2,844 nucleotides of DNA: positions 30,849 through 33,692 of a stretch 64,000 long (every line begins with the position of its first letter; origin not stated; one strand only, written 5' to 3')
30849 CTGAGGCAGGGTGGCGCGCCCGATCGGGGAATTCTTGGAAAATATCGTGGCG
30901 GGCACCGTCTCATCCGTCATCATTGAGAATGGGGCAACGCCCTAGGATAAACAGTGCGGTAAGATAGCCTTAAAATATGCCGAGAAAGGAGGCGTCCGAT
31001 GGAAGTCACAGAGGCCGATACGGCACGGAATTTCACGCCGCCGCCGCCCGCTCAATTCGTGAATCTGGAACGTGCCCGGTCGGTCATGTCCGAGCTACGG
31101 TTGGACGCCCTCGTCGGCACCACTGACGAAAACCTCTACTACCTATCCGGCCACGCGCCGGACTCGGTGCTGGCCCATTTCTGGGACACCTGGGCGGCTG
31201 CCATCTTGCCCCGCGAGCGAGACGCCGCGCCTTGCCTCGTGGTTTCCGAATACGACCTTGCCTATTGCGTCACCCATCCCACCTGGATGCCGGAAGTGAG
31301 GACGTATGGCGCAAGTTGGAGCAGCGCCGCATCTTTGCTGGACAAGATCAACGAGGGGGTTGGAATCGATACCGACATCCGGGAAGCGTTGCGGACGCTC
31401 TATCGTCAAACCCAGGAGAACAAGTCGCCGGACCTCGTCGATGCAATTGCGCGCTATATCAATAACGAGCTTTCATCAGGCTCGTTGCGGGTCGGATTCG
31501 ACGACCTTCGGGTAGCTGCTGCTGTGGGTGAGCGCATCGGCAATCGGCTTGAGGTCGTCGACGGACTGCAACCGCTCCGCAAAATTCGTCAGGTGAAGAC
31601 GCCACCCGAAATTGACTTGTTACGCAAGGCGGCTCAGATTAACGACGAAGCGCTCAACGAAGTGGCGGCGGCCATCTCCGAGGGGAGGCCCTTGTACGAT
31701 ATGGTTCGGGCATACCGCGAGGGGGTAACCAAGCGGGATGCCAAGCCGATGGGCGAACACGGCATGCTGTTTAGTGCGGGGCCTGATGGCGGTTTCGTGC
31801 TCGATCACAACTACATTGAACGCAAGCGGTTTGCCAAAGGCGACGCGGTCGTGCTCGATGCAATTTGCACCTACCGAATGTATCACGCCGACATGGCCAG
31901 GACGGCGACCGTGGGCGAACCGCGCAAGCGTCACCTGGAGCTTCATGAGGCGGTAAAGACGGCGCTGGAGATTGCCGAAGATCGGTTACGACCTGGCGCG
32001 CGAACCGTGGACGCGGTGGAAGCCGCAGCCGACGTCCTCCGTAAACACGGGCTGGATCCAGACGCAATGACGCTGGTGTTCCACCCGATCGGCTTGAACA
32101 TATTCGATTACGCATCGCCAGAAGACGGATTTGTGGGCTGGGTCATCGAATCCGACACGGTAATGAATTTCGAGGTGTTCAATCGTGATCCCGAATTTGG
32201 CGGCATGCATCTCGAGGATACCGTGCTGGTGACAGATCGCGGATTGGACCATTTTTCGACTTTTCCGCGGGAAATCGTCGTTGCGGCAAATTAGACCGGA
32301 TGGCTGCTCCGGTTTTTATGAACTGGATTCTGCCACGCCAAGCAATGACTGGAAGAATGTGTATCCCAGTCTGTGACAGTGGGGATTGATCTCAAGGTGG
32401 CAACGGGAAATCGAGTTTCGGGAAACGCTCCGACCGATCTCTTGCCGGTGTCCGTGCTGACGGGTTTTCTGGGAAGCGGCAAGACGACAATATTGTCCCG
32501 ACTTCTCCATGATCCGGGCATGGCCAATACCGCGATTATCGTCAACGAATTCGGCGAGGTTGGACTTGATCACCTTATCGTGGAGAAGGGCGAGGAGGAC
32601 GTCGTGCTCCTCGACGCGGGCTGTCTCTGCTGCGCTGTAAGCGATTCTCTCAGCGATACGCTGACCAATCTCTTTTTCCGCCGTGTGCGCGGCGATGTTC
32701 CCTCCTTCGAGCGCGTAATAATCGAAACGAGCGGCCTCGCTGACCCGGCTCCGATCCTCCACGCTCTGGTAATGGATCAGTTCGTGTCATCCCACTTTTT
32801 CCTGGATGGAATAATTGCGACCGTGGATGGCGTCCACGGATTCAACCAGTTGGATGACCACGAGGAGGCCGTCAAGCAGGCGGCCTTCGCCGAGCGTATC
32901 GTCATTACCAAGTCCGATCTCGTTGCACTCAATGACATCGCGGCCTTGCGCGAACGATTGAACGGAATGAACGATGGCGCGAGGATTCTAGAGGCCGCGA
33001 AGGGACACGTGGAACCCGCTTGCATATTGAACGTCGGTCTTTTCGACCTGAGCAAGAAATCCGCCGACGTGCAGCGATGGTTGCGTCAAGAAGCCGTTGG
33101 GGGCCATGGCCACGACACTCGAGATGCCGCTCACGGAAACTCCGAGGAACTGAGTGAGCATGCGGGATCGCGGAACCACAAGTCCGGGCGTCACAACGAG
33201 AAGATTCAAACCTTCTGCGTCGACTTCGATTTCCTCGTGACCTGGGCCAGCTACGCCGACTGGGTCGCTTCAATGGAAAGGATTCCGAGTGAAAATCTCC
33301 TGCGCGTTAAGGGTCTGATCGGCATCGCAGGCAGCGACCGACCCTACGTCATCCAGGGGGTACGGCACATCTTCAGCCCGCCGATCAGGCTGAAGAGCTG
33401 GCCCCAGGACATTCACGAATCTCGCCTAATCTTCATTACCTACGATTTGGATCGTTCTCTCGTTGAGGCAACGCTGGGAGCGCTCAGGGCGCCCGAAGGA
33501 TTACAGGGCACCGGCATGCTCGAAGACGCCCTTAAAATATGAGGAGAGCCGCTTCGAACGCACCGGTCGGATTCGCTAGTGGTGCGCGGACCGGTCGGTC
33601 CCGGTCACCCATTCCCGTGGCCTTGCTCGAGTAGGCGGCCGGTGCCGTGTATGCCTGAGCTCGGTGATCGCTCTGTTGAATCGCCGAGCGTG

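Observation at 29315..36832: Intact 7-gene enzymatic operon of unknown substrate carried on the tRNA-Thr island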

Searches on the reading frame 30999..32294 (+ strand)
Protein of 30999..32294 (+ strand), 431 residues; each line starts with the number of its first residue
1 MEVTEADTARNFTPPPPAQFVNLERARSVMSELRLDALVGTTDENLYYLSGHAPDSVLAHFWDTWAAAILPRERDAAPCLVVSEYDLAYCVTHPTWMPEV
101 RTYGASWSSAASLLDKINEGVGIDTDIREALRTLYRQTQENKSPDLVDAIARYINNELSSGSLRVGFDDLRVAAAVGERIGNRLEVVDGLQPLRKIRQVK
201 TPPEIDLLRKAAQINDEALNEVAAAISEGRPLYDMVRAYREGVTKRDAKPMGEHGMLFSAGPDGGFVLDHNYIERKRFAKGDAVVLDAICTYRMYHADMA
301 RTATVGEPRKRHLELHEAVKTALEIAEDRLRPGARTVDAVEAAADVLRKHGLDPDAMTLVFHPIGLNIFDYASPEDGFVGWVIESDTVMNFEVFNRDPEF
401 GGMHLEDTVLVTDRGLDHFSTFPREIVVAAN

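Call 4: search_protein_families(library=pfam, proteins=[window:30999-32294:+])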
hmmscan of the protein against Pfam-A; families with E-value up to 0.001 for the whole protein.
window:30999-32294:+ (431 aa): 2 families
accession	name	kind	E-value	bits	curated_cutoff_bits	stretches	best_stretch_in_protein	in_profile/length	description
PF00557.29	Peptidase_M24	-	2.3e-29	103.1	23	1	207-413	2-208/208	Metallopeptidase family M24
PF01321.24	Creatinase_N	-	3.3e-09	37.8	22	1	23-127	2-97/128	Creatinase/Prolidase N-terminal domain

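Call 5: search_protein_families(library=ncbifam, proteins=[window:30999-32294:+])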
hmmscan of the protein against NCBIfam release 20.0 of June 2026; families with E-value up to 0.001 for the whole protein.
window:30999-32294:+ (431 aa): 12 families
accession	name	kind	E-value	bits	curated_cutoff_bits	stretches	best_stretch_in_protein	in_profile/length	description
NF040821.1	dipep_PepQ_Arch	equivalog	8.4e-27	94.1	630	1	185-426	110-345/346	Xaa-Pro dipeptidase PepQ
NF011174.0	PRK14576.1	subfamily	5.3e-18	65.1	487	1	25-425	15-400/405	putative endopeptidase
NF011173.0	PRK14575.1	equivalog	3.5e-17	62.5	850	1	26-427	16-403/406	putative peptidase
NF038259.1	ectoine_DoeA_2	exception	4.2e-16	58.6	575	1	186-428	140-385/386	ectoine hydrolase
NF007310.0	PRK09795.1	equivalog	9.6e-16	57.5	393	1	164-429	92-358/361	aminopeptidase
NF011720.0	PRK15173.1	subfamily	1.8e-15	56.8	420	1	183-427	99-340/343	peptidase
TIGR02993.1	ectoine_eutD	equivalog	5.9e-13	48.7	613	1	157-428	113-389/391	ectoine hydrolase DoeA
TIGR00500.1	met_pdase_I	equivalog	1.9e-11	44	171.35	1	199-353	3-159/247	type I methionyl aminopeptidase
NF008131.0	PRK10879.1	equivalog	4.3e-08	32.4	465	1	192-342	166-314/438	Xaa-Pro aminopeptidase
NF010133.0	PRK13607.1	equivalog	5.4e-07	28.8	339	1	191-347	153-309/443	Xaa-Pro dipeptidase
NF043017.1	DimsulpropLyDddP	equivalog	0.00025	20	600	1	156-424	163-438/443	dimethylsulfonioproprionate lyase DddP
TIGR00501.1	met_pdase_II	equivalog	0.00046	19.8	222.65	1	210-354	10-148/295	type II methionyl aminopeptidase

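Call 38: search_solved_structures(query=window:30999-32294:+, max_evalue=1e-8)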
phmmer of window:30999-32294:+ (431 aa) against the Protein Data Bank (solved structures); distinct sequences matched with E-value up to 1e-8: 18.
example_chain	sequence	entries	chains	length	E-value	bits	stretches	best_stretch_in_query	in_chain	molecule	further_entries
1pv9_A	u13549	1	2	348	2.7e-23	85.8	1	193-426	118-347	Xaa-Pro dipeptidase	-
5giu_A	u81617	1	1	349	2.5e-22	82.6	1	141-425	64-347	Proline dipeptidase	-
5cdl_A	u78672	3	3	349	2.7e-22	82.5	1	141-425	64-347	Proline dipeptidase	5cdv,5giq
1wy2_A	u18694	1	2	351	1.4e-21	80.1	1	192-426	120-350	Xaa-Pro dipeptidase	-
3q6d_A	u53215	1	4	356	3.1e-15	59.2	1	147-428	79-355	Proline dipeptidase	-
4ege_A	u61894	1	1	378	1.1e-14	57.4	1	191-428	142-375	Dipeptidase PepE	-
2zsg_A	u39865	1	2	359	5.8e-14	55.1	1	137-428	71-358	Aminopeptidase P, putative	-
6twk_A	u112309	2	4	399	1e-12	51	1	195-428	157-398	Ectoine hydrolase DoeA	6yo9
6twj_A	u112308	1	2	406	1.1e-12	50.9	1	195-428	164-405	Ectoine hydrolase DoeA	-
1wn1_A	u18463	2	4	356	2.5e-12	49.7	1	193-427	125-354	dipeptidase | 356aa long hypothetical dipeptidase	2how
5cnx_A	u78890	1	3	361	5e-12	48.7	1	149-428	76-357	Aminopeptidase YpdF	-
7k3u_A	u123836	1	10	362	5.3e-12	48.6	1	153-426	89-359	Aminopeptidase P family protein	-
6xmr_A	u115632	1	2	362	5.4e-12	48.6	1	153-426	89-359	Aminopeptidase P family protein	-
4zng_C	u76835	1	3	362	5.4e-12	48.6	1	153-426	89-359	Prolidase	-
7n02_A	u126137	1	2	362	5.6e-12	48.5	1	153-426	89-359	Aminopeptidase P family protein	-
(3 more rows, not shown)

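Call 46: search_dna_similar(query=window:30999-32294:+, collection=plasmids, mode=protein, max_rows=15, max_evalue=1e-30)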
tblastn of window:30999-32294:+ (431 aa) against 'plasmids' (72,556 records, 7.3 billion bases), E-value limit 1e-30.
No match.

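Call 47: find_homologous_proteins(query=window:30999-32294:+, max_evalue=1e-20)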
Query window:30999-32294:+ (431 aa): 98 proteins with E <= 1e-20 among 8000 candidates.
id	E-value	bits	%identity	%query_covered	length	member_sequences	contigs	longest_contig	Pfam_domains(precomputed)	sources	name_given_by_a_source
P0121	1.1e-264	896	90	100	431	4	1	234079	PF01321.25,PF00557.30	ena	-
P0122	1.8e-195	668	89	77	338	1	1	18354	PF00557.30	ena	-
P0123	2.5e-195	667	67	100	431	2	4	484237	PF01321.25,PF00557.30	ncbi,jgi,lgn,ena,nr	ncbi:MAG TPA: Xaa-Pro peptidase family protein [Alphaproteobacteria bacterium]|nr:Xaa-Pro peptidase 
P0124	4.3e-195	667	67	100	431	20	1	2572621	PF01321.25,PF00557.30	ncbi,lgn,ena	-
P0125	5.8e-194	663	66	100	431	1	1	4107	PF01321.25,PF00557.30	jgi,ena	-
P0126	2.1e-190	651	66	97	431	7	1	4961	PF01321.25,PF00557.30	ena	-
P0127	5.4e-190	650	65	100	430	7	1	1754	PF01321.25,PF00557.30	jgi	jgi:Xaa-Pro dipeptidase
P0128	5.6e-190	650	65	100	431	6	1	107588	PF01321.25,PF00557.30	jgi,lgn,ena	-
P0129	1.8e-188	645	66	100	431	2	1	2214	PF01321.25,PF00557.30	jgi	jgi:Xaa-Pro aminopeptidase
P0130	2.3e-188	644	68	97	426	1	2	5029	PF01321.25,PF00557.30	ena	-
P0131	2.3e-186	638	64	100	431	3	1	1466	PF01321.25,PF00557.30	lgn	-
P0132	2.4e-184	631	67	96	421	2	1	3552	PF01321.25,PF00557.30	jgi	jgi:Xaa-Pro aminopeptidase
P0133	8.9e-183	626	63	100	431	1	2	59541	PF01321.25,PF00557.30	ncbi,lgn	ncbi:MAG: Xaa-Pro peptidase family protein [Pseudomonadota bacterium]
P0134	1.1e-180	619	67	93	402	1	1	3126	PF00557.30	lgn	-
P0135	1.4e-180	619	63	98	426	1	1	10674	PF01321.25,PF00557.30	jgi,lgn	jgi:Xaa-Pro aminopeptidase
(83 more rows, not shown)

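Call 48: find_encoding_contigs(protein=P0124, flank=10000, max_places=2)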
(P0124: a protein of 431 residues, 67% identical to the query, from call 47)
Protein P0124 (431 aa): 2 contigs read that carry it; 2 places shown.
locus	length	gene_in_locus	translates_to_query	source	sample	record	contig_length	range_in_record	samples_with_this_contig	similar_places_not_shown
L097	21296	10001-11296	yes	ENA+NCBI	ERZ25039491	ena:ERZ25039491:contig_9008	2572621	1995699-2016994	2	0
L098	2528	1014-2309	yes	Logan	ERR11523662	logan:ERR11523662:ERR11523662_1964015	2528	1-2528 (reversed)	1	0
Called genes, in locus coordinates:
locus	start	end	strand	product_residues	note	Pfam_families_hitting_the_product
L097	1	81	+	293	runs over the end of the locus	PF02653:BPD_transp_2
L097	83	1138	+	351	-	PF02653:BPD_transp_2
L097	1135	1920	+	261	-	PF00005:ABC_tran, PF13304:AAA_21 (weak), PF12399:BCA_ABC_TP_C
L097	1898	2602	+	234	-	PF00005:ABC_tran, PF13304:AAA_21 (weak)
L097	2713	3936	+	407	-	PF02661:Fic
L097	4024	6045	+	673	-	PF05378:Hydant_A_N, PF01968:Hydantoinase_A, PF19278:Hydant_A_C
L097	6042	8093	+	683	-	PF02538:Hydantoinase_B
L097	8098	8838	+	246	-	PF00106:adh_short, PF01370:Epimerase (weak), PF08659:KR, PF13561:adh_short_C2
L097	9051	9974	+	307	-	PF01073:3Beta_HSD, PF01370:Epimerase, PF02719:Polysacc_synt_2, PF04321:RmlD_sub_bind, PF13460:NAD_binding_10, PF16363:GDP_Man_Dehyd, PF07993:NAD_binding_4 (weak)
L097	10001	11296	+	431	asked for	PF01321:Creatinase_N (faint), PF00557:Peptidase_M24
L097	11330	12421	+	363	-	PF02492:cobW, PF07683:CobW_C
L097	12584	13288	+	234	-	PF00857:Isochorismatase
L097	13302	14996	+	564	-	PF00890:FAD_binding_2, PF01266:DAO, PF03486:HI0933_like (faint), PF12831:FAD_oxidored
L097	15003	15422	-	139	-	PF00106:adh_short, PF13561:adh_short_C2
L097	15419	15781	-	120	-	PF00106:adh_short, PF13561:adh_short_C2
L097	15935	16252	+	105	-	PF13510:Fer2_4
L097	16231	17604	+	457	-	PF07992:Pyr_redox_2, PF13450:NAD_binding_8 (weak), PF04324:Fer2_BFD (weak), PF17806:SO_alpha_A3 (faint)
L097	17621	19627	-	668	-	PF02538:Hydantoinase_B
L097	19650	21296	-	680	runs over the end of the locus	PF05378:Hydant_A_N, PF01968:Hydantoinase_A, PF19278:Hydant_A_C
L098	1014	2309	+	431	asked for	PF01321:Creatinase_N (faint), PF00557:Peptidase_M24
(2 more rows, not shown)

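Call 49: find_encoding_contigs(protein=P0133, flank=10000, max_places=2)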
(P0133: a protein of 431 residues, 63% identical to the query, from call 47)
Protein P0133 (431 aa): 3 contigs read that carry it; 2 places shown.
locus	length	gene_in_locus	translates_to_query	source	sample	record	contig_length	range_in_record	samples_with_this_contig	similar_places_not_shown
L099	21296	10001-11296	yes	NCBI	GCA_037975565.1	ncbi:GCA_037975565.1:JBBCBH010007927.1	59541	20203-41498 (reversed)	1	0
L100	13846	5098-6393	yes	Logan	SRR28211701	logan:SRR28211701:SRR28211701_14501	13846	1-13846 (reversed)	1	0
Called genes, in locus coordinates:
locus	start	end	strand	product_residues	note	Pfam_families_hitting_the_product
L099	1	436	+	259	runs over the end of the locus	PF00378:ECH_1, PF16113:ECH_2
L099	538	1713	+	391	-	PF13433:Peripla_BP_5, PF13458:Peripla_BP_6, PF01094:ANF_receptor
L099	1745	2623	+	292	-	PF02653:BPD_transp_2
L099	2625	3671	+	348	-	PF02653:BPD_transp_2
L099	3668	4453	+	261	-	PF00005:ABC_tran, PF13304:AAA_21 (faint), PF12399:BCA_ABC_TP_C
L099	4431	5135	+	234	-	PF13555:AAA_29 (faint), PF00005:ABC_tran, PF13304:AAA_21 (weak)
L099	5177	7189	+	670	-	PF05378:Hydant_A_N, PF01968:Hydantoinase_A, PF19278:Hydant_A_C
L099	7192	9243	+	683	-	PF02538:Hydantoinase_B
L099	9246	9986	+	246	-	PF00106:adh_short, PF01370:Epimerase (weak), PF08659:KR, PF13561:adh_short_C2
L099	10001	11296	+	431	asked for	PF01321:Creatinase_N (weak), PF00557:Peptidase_M24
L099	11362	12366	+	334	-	-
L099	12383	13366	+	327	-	PF03401:TctC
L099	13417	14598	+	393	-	PF00355:Rieske, PF19301:LigXa_C (weak), PF19112:VanA_C (faint)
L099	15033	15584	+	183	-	PF03401:TctC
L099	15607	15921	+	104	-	-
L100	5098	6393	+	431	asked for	PF01321:Creatinase_N (weak), PF00557:Peptidase_M24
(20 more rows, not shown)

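Call 54: search_solved_structures(query=window:30999-32294:+, max_evalue=1e-20, show_alignments=1)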
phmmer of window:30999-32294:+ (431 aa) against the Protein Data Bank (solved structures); distinct sequences matched with E-value up to 1e-20: 4.
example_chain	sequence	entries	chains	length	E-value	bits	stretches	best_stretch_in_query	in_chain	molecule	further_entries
1pv9_A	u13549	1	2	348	2.7e-23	85.8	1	193-426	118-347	Xaa-Pro dipeptidase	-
5giu_A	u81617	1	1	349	2.5e-22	82.6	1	141-425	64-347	Proline dipeptidase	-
5cdl_A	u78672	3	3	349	2.7e-22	82.5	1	141-425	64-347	Proline dipeptidase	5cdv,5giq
1wy2_A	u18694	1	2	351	1.4e-21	80.1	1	192-426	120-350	Xaa-Pro dipeptidase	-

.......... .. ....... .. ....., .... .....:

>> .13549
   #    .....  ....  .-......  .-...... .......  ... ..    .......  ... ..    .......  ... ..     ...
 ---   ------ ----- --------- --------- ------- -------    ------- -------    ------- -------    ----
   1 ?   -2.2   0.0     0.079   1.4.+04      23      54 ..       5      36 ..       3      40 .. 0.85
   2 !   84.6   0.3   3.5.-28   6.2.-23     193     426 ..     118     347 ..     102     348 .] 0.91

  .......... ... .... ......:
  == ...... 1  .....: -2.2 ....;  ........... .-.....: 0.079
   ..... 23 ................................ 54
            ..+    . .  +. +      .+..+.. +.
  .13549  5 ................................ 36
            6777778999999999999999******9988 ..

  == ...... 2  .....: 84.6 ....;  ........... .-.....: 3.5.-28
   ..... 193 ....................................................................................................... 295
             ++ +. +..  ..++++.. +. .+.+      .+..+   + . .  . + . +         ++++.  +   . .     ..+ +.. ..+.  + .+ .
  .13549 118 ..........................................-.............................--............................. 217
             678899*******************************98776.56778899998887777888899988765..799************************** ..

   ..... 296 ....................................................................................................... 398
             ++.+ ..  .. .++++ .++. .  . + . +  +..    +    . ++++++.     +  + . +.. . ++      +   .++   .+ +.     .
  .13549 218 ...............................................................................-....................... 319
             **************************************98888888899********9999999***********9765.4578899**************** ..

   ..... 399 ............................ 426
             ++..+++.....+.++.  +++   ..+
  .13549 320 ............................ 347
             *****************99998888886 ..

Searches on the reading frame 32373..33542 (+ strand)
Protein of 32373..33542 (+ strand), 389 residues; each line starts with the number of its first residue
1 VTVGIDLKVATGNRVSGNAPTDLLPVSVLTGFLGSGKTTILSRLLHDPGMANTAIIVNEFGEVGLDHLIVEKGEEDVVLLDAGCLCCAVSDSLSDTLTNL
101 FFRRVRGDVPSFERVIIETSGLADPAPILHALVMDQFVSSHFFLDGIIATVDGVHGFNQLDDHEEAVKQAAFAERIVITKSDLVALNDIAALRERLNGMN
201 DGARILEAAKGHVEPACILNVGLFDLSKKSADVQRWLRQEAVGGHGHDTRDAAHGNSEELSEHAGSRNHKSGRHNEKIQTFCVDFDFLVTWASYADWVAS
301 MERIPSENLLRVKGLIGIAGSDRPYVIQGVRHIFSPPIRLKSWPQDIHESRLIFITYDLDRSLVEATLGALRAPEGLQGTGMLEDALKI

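Call 4: search_protein_families(library=pfam, proteins=[window:32373-33542:+])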
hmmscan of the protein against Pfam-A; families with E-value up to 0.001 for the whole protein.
window:32373-33542:+ (389 aa): 2 families
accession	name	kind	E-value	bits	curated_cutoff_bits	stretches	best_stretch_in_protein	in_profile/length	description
PF02492.25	cobW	-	2.4e-41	141.7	20.7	1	25-206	1-179/180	CobW/HypB/UreG, nucleotide-binding domain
PF07683.19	CobW_C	-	6.5e-16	58.4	22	1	278-370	1-92/94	Cobalamin synthesis protein cobW C-terminal domain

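Call 5: search_protein_families(library=ncbifam, proteins=[window:32373-33542:+])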
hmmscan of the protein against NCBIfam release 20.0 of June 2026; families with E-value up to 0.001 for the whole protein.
window:32373-33542:+ (389 aa): 4 families
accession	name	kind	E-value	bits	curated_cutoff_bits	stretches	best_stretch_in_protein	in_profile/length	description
NF008578.0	PRK11537.1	equivalog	9.6e-56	189.3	361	2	24-230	4-207/318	GTPase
TIGR02475.1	CobW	equivalog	5.5e-39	134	332.1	2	24-155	4-135/342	cobalamin biosynthesis protein CobW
NF038288.1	chaper_GTP_ZigA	equivalog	5.2e-30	104.6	600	2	24-160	1-142/390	zinc metallochaperone GTPase ZigA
NF041053.1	CobW_rel_Se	equivalog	7.2e-12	45.4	180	1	29-209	6-182/195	CobW-related selenoprotein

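Call 40: search_solved_structures(query=window:32490-33542:+, max_evalue=1e-8)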
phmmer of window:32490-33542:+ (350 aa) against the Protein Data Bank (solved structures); distinct sequences matched with E-value up to 1e-8: 2.
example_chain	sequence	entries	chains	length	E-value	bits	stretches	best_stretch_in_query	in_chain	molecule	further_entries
1nij_A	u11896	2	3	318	2.4e-33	118.7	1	4-189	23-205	Hypothetical protein yjiA | Uncharacterized GTP-binding protein YjiA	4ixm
4ixn_A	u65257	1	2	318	4.3e-31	111.2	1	4-189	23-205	Uncharacterized GTP-binding protein YjiA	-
